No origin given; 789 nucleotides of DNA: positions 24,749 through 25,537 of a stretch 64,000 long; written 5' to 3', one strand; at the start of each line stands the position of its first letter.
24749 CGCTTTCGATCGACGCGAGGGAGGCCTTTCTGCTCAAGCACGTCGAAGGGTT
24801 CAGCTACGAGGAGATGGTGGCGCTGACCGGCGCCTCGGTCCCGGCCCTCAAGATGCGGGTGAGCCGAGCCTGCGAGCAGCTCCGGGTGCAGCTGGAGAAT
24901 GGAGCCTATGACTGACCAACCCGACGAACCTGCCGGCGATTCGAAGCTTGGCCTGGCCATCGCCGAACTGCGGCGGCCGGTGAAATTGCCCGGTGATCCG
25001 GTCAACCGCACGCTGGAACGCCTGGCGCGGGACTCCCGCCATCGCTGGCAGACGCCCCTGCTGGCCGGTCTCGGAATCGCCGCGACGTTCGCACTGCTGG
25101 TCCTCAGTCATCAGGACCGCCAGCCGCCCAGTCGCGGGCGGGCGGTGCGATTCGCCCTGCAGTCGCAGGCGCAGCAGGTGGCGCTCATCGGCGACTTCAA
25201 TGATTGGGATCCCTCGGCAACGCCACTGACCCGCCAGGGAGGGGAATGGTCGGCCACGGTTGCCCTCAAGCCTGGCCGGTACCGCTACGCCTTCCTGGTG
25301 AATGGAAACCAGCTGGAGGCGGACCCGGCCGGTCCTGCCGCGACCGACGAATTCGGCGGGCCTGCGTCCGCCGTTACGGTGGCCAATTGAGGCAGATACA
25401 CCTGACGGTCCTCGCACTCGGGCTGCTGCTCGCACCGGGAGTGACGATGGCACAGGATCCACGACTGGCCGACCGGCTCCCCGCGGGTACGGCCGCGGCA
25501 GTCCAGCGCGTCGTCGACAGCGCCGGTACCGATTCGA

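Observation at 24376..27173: Four-gene ECF sigma module with two periplasm-facing CBM48/AMPK-beta-like domains (anti-sigma-position protein and outer-membrane barrel)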

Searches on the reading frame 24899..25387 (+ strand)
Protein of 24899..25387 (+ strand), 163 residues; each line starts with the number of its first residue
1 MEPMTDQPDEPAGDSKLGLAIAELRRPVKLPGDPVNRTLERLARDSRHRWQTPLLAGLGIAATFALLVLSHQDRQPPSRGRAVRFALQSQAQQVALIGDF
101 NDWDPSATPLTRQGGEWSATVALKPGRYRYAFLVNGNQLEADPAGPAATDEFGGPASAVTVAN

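Call 6: search_protein_families(library=pfam, proteins=[window:24899-25387:+], max_evalue=1)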
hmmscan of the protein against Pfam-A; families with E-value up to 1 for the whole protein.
window:24899-25387:+ (163 aa): 3 families
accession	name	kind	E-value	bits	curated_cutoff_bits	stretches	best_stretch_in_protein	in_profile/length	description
PF16561.11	AMPK1_CBM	-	7.9e-12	45.7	26.8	1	83-161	3-79/85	Glycogen recognition site of AMP-activated protein kinase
PF02922.24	CBM_48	-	2.2e-09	38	22.4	1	83-143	13-81/83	Carbohydrate-binding module 48 (Isoamylase N-terminal domain)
PF22058.2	X25_BaPul_like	-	0.053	14.1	27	1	97-137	12-55/87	Pullulanase X25 domain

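Call 7: search_protein_families(library=ncbifam, proteins=[window:24899-25387:+], max_evalue=1)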
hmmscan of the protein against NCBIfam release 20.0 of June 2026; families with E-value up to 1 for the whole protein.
window:24899-25387:+ (163 aa): 7 families
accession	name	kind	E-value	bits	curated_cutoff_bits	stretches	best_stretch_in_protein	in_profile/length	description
NF009221.0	PRK12568.1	equivalog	4e-06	25.2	1270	1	82-160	154-235/745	1,4-alpha-glucan branching enzyme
NF008967.0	PRK12313.1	equivalog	7.3e-06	24.6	577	1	89-147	47-107/633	1,4-alpha-glucan branching protein GlgB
NF011294.0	PRK14706.1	equivalog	1.7e-05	23.3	1284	1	81-138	41-100/642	1,4-alpha-glucan branching enzyme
NF003811.1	PRK05402.1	equivalog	6.9e-05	21.6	741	1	82-159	30-112/619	1,4-alpha-glucan branching protein GlgB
NF052375.1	antisigma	equivalog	0.011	15.8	100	1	25-94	63-128/217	anti-sigma factor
NF052315.1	T9SS_plug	equivalog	0.078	12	100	1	82-138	281-345/385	type IX secretion system plug protein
TIGR01515.1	branching_enzym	equivalog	0.086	11.4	463.95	1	83-144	30-98/607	1,4-alpha-glucan branching enzyme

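Call 9: find_homologous_proteins(query=window:24899-25387:+)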
Query window:24899-25387:+ (163 aa): 395 proteins with E <= 0.001 among 721 candidates; the best 120 are listed.
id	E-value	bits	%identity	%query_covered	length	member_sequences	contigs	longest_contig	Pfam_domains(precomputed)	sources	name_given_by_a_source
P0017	2.5e-100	351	100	98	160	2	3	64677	PF02922.25,PF16561.12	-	-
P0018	6.6e-64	233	70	98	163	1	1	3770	PF02922.25,PF16561.12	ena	-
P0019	4.2e-55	204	66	96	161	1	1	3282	PF02922.25,PF16561.12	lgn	-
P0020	4.3e-55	204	63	98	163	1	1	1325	PF02922.25,PF16561.12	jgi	-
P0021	1.9e-52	195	58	98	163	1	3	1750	PF02922.25,PF16561.12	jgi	jgi:hypothetical protein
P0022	7.4e-52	194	63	98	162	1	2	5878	PF02922.25,PF16561.12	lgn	-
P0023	2.0e-50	189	61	95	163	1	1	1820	PF02922.25,PF16561.12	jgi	jgi:hypothetical protein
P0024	6.6e-49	184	58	95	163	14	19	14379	PF02922.25,PF16561.12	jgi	jgi:hypothetical protein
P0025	6.9e-46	174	55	97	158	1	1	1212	PF02922.25,PF16561.12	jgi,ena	-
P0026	1.1e-44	170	57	98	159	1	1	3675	PF02922.25,PF16561.12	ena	-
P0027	4.1e-44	168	54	97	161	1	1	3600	PF02922.25,PF16561.12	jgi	jgi:hypothetical protein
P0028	3.8e-32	129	44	98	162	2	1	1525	PF02922.25,PF16561.12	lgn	-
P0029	5.4e-29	119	45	90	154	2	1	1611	PF02922.25,PF16561.12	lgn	-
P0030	3.1e-28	117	46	94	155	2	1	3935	PF02922.25,PF16561.12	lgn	-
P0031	5.1e-28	116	64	51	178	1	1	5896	PF02922.25,PF16561.12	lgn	-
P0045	5.5e-26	109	41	91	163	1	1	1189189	PF02922.25,PF16561.12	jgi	jgi:hypothetical protein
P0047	8.3e-26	109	58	44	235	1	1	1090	PF22019.3,PF02922.25,PF16561.12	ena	-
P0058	2.4e-25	107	44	91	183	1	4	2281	PF02922.25,PF16561.12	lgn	-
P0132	1.2e-23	102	41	98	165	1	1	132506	PF02922.25,PF16561.12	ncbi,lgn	-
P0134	1.3e-23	102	54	56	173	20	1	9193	PF02922.25,PF16561.12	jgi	-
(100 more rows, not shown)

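Call 13: find_encoding_contigs(protein=P0045, flank=5000, max_places=2)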
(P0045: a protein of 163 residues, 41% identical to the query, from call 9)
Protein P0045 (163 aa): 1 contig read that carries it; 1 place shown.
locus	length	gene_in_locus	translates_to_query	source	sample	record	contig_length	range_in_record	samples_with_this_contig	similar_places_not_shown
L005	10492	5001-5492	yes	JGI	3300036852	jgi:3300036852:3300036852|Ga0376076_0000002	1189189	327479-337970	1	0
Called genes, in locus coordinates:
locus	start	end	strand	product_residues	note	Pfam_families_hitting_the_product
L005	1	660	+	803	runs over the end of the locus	PF00326:Peptidase_S9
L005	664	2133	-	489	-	PF01546:Peptidase_M20, PF07687:M20_dimer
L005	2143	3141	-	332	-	PF00753:Lactamase_B (faint), PF13483:Lactamase_B_3, PF12706:Lactamase_B_2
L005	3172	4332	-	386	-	PF14321:DUF4382, PF13620:CarboxypepD_reg (weak)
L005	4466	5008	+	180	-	PF07638:Sigma70_ECF (faint), PF04542:Sigma70_r2, PF08281:Sigma70_r4_2, PF04545:Sigma70_r4 (faint)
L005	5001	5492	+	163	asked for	PF02922:CBM_48, PF16561:AMPK1_CBM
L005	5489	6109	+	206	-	-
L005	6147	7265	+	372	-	-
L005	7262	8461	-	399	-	PF07690:MFS_1, PF00083:Sugar_tr (faint)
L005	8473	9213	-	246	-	PF01784:DUF34_NIF3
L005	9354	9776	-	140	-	PF04519:Bactofilin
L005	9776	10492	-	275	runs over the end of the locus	PF01551:Peptidase_M23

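Call 15: find_encoding_contigs(protein=P0132, flank=5000, max_places=2)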
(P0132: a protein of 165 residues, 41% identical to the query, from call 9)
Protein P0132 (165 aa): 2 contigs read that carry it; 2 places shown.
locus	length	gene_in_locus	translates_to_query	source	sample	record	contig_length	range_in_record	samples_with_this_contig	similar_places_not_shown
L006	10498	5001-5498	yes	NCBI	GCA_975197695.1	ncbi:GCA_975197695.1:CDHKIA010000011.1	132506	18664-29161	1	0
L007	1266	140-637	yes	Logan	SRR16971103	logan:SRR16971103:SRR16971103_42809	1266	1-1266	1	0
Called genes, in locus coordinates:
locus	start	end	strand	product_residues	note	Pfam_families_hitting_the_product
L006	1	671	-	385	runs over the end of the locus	PF00512:HisKA (weak), PF00072:Response_reg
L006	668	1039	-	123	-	PF00072:Response_reg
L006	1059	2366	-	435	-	PF00512:HisKA, PF02518:HATPase_c, PF00072:Response_reg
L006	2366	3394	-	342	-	PF04960:Glutaminase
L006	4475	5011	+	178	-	PF04542:Sigma70_r2, PF08281:Sigma70_r4_2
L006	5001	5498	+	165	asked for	PF02922:CBM_48, PF16561:AMPK1_CBM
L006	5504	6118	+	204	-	-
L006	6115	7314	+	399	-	-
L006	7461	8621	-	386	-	PF11138:DUF2911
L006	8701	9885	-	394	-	PF11138:DUF2911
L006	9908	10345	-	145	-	PF00472:RF-1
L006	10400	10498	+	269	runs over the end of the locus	-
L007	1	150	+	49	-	?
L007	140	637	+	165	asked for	PF02922:CBM_48, PF16561:AMPK1_CBM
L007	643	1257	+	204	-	-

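Call 25: search_protein_families(library=pfam, proteins=[L005:6147-7262:+, L006:6115-7311:+], max_evalue=1)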
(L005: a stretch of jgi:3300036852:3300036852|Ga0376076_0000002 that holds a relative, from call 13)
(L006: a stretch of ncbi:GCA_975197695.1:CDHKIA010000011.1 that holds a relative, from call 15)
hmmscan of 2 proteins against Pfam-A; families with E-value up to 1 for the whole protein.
L005:6147-7262:+ (372 aa): 1 family
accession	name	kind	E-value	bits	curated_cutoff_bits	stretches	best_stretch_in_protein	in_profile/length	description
PF02922.24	CBM_48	-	0.0038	18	22.4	1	285-332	6-55/83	Carbohydrate-binding module 48 (Isoamylase N-terminal domain)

L006:6115-7311:+ (399 aa): 2 families
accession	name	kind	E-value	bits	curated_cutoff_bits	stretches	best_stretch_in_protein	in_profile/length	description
PF16561.11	AMPK1_CBM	-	0.11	13.2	26.8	1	331-373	13-55/85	Glycogen recognition site of AMP-activated protein kinase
PF02922.24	CBM_48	-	0.12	13.2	22.4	1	309-363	3-61/83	Carbohydrate-binding module 48 (Isoamylase N-terminal domain)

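Call 50: search_protein_families(library=pfam, proteins=[P0047, P0031, P0058, P0134], max_evalue=0.1)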
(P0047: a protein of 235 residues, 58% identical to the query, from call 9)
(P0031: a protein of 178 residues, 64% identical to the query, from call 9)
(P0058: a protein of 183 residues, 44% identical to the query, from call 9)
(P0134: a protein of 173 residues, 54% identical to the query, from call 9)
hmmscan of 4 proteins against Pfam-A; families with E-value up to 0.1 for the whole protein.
P0047 (235 aa): 4 families
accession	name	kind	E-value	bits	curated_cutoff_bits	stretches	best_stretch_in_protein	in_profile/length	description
PF02922.24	CBM_48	-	4.5e-27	94.6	22.4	2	31-84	1-56/83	Carbohydrate-binding module 48 (Isoamylase N-terminal domain)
PF16561.11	AMPK1_CBM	-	3.8e-15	56.3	26.8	1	158-231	10-80/85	Glycogen recognition site of AMP-activated protein kinase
PF22019.2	GlgB_N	-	3.2e-06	27.6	27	1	22-85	10-70/94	alpha-1,4-glucan branching enzyme GlgB, N-terminal domain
PF22058.2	X25_BaPul_like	-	0.00065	20.2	27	1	164-203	11-53/87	Pullulanase X25 domain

P0031 (178 aa): 2 families
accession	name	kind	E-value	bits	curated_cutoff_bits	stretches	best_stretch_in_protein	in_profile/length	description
PF16561.11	AMPK1_CBM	-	5.8e-12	46.1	26.8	1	106-177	11-80/85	Glycogen recognition site of AMP-activated protein kinase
PF02922.24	CBM_48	-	5.9e-10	39.8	22.4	1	93-158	10-81/83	Carbohydrate-binding module 48 (Isoamylase N-terminal domain)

P0058 (183 aa): 3 families
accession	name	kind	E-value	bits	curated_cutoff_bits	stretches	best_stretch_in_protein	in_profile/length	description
PF16561.11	AMPK1_CBM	-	5e-11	43.1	26.8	1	108-180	10-79/85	Glycogen recognition site of AMP-activated protein kinase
PF02922.24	CBM_48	-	1.2e-09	38.8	22.4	1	98-162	11-81/83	Carbohydrate-binding module 48 (Isoamylase N-terminal domain)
PF22058.2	X25_BaPul_like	-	0.036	14.6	27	1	115-155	12-54/87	Pullulanase X25 domain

P0134 (173 aa): 4 families
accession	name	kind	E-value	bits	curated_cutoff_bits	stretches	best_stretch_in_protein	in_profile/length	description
PF02922.24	CBM_48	-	1.3e-11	45.1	22.4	1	85-150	11-82/83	Carbohydrate-binding module 48 (Isoamylase N-terminal domain)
PF16561.11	AMPK1_CBM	-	1.5e-10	41.6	26.8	1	96-168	11-79/85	Glycogen recognition site of AMP-activated protein kinase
PF14158.11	YndJ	-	0.0082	15.9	27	1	55-102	57-104/258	YndJ-like protein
PF22058.2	X25_BaPul_like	-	0.079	13.5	27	0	101-141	11-53/87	Pullulanase X25 domain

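Call 51: search_solved_structures(query=A3, max_evalue=10, show_alignments=3)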
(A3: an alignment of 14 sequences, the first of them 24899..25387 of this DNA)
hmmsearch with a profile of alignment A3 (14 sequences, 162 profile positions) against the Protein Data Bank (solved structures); distinct sequences matched with E-value up to 10: 51.
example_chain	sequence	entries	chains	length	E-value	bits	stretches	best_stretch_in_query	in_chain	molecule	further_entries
1z0n_A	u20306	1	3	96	1.8e-09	40.9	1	74-160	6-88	5'-AMP-activated protein kinase, beta-1 subunit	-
1z0m_A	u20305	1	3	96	2.8e-09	40.3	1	74-160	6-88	5'-AMP-activated protein kinase, beta-1 subunit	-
5ot1_A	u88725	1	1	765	6.1e-09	39.2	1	89-140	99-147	Pullulanase type II, GH13 family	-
4yef_A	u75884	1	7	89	6.1e-09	39.2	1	77-160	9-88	5'-AMP-activated protein kinase subunit beta-1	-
5t5t_B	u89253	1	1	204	1.5e-08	37.9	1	73-160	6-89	5'-AMP-activated protein kinase subunit beta-1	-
6c9f_B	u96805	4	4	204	1.5e-08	37.9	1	73-160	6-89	5'-AMP-activated protein kinase subunit beta-1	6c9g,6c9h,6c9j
6e4t_B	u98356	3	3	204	1.7e-08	37.7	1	73-160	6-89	5'-AMP-activated protein kinase subunit beta-1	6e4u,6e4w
4qfg_B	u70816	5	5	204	1.7e-08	37.7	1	73-160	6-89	5'-AMP-activated protein kinase subunit beta-1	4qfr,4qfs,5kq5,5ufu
4zhx_B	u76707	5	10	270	1.9e-08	37.6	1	72-160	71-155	5'-AMP-activated protein kinase subunit beta-1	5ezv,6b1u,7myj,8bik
4cfe_B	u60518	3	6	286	2.2e-08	37.4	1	72-160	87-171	5'-AMP-ACTIVATED PROTEIN KINASE SUBUNIT BETA-1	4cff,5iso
2lu3_A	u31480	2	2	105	2.8e-08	37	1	77-158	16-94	5'-AMP-activated protein kinase subunit beta-2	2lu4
2f15_A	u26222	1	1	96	3.7e-08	36.6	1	81-158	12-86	5'-AMP-activated protein kinase, beta-2 subunit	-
4y0g_A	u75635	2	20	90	4.3e-08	36.4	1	85-156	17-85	5'-AMP-activated protein kinase subunit beta-2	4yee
9u77_A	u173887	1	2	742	2.5e-07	34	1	74-119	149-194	1,4-alpha-glucan branching enzyme GlgB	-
6b2e_B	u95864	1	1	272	2.9e-07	33.7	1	78-158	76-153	5'-AMP-activated protein kinase subunit beta-2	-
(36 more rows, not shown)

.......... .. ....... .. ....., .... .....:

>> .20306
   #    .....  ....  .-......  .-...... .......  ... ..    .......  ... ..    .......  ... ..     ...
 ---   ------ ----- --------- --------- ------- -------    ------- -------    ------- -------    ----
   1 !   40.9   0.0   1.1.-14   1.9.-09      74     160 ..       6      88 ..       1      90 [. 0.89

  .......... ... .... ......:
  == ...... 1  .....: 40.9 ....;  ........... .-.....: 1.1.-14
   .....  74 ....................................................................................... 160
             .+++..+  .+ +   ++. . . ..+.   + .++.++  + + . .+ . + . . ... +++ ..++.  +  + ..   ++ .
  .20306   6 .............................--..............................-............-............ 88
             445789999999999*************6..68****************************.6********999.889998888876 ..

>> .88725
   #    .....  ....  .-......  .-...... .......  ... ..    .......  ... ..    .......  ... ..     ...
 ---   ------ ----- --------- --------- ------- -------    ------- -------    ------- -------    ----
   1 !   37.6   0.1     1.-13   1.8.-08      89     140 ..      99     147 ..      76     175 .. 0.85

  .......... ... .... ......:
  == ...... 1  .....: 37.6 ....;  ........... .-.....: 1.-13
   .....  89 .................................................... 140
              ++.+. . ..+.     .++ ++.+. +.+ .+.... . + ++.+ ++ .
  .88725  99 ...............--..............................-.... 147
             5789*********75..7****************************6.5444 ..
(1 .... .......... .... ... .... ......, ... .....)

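Call 58: search_protein_families(library=ncbifam, alignment_id=A3, max_evalue=1)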
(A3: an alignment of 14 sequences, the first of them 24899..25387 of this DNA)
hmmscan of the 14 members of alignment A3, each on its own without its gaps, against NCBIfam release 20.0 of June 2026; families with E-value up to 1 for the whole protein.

A. member 1, window:24899-25387:+ (163 aa): 7 families
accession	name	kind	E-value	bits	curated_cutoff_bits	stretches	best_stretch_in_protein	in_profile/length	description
NF009221.0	PRK12568.1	equivalog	4e-06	25.2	1270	1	82-160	154-235/745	1,4-alpha-glucan branching enzyme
NF008967.0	PRK12313.1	equivalog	7.3e-06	24.6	577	1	89-147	47-107/633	1,4-alpha-glucan branching protein GlgB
NF011294.0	PRK14706.1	equivalog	1.7e-05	23.3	1284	1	81-138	41-100/642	1,4-alpha-glucan branching enzyme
NF003811.1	PRK05402.1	equivalog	6.9e-05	21.6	741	1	82-159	30-112/619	1,4-alpha-glucan branching protein GlgB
NF052375.1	antisigma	equivalog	0.011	15.8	100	1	25-94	63-128/217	anti-sigma factor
NF052315.1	T9SS_plug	equivalog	0.078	12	100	1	82-138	281-345/385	type IX secretion system plug protein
TIGR01515.1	branching_enzym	equivalog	0.086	11.4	463.95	1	83-144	30-98/607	1,4-alpha-glucan branching enzyme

B. families by the number of members that match (of 14 scanned): 16 families
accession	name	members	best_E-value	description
NF009221.0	PRK12568.1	14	7e-12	1,4-alpha-glucan branching enzyme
NF003811.1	PRK05402.1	14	1.2e-10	1,4-alpha-glucan branching protein GlgB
NF008967.0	PRK12313.1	14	2.9e-09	1,4-alpha-glucan branching protein GlgB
TIGR01515.1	branching_enzym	14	6.2e-08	1,4-alpha-glucan branching enzyme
NF011294.0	PRK14706.1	13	1.5e-09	1,4-alpha-glucan branching enzyme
NF052375.1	antisigma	10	1.3e-06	anti-sigma factor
TIGR02402.1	trehalose_TreZ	7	0.0062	malto-oligosyltrehalose trehalohydrolase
NF011293.0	PRK14705.1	6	0.00041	1,4-alpha-glucan branching enzyme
NF038083.1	CU044_5270_fam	5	8.7e-05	CU044_5270 family protein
NF052315.1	T9SS_plug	2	0.078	type IX secretion system plug protein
TIGR01449.2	PGP_bact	1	0.033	phosphoglycolate phosphatase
NF005765.0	PRK07594.1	1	0.036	EscN/YscN/HrcN family type III secretion system ATPase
NF006575.0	PRK09099.1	1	0.051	type III secretion system ATPase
NF047320.1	morpho_MmpB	1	0.078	morphogenic membrane protein MmpB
TIGR03349.1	IV_VI_DotU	1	0.1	DotU/TssL family secretion system protein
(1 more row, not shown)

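Call 64: search_protein_families(library=pfam, alignment_id=A3, max_evalue=10)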
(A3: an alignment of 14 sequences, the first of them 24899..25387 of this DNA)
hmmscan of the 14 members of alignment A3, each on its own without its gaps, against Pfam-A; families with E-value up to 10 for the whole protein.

A. member 1, window:24899-25387:+ (163 aa): 3 families
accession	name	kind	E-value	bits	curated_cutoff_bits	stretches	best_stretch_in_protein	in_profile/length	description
PF16561.11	AMPK1_CBM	-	7.9e-12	45.7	26.8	1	83-161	3-79/85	Glycogen recognition site of AMP-activated protein kinase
PF02922.24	CBM_48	-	2.2e-09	38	22.4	1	83-143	13-81/83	Carbohydrate-binding module 48 (Isoamylase N-terminal domain)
PF22058.2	X25_BaPul_like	-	0.053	14.1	27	1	97-137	12-55/87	Pullulanase X25 domain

B. families by the number of members that match (of 14 scanned): 10 families
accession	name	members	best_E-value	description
PF16561.11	AMPK1_CBM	14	1.1e-12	Glycogen recognition site of AMP-activated protein kinase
PF02922.24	CBM_48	14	4.6e-12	Carbohydrate-binding module 48 (Isoamylase N-terminal domain)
PF22058.2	X25_BaPul_like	11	0.0018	Pullulanase X25 domain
PF04911.17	ATP-synt_J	2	0.13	ATP synthase j chain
PF03779.20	SPW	1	0.057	SPW repeat domain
PF08009.16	CDP-OH_P_tran_2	1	0.074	CDP-alcohol phosphatidyltransferase 2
PF16479.10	DUF5056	1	0.08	Domain of unknown function (DUF5056)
PF19451.5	DUF5989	1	0.098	Family of unknown function (DUF5989)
PF20389.3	DUF6684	1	0.18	Family of unknown function (DUF6684)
PF06773.16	Bim_N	1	1.1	Bim protein N-terminus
